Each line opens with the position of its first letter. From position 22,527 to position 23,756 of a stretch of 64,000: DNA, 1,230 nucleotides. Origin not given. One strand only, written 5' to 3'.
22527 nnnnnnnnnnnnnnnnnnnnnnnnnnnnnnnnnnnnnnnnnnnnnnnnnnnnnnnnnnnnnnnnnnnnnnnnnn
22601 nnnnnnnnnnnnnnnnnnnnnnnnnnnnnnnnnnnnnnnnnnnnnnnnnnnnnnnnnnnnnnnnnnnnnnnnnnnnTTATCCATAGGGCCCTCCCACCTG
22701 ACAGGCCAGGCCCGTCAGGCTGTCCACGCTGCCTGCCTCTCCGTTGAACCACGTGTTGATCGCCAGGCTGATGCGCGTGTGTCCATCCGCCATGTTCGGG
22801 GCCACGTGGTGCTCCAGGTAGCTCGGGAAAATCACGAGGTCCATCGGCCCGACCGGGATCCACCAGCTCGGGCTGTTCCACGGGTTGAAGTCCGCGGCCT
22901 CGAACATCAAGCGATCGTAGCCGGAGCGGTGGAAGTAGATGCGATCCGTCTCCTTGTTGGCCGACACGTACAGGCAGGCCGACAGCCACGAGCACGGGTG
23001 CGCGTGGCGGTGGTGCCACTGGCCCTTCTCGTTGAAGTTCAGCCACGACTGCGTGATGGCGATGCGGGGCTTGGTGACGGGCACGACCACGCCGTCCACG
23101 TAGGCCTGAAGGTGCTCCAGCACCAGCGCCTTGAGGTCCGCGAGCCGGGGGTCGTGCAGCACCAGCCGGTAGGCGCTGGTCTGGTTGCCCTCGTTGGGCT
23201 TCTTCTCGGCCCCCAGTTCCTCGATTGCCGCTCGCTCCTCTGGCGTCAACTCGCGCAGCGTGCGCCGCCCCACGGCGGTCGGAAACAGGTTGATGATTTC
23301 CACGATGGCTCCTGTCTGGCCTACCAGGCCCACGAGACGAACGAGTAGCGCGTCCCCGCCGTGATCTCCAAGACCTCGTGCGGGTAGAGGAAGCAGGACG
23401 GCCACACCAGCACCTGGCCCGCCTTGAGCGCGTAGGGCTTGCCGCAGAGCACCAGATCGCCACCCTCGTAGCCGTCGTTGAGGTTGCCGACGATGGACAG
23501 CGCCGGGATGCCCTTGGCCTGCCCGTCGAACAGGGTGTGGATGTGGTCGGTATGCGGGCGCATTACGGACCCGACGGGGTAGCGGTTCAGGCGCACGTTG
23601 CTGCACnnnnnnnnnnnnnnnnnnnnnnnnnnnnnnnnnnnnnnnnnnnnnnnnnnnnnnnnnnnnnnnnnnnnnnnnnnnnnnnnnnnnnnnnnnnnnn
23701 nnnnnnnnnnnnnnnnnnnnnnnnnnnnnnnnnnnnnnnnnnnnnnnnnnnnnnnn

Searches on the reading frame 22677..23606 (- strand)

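Call 69: search_protein_families(library=pfam, proteins=[window:22677-23606:-], max_evalue=0.001)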
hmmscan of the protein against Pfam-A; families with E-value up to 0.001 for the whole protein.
window:22677-23606:- (309 aa): 1 family
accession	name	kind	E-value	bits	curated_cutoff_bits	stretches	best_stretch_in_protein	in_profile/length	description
PF13759.12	2OG-FeII_Oxy_5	-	1.4e-18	67.6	27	1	186-284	1-101/101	Putative 2OG-Fe(II) oxygenase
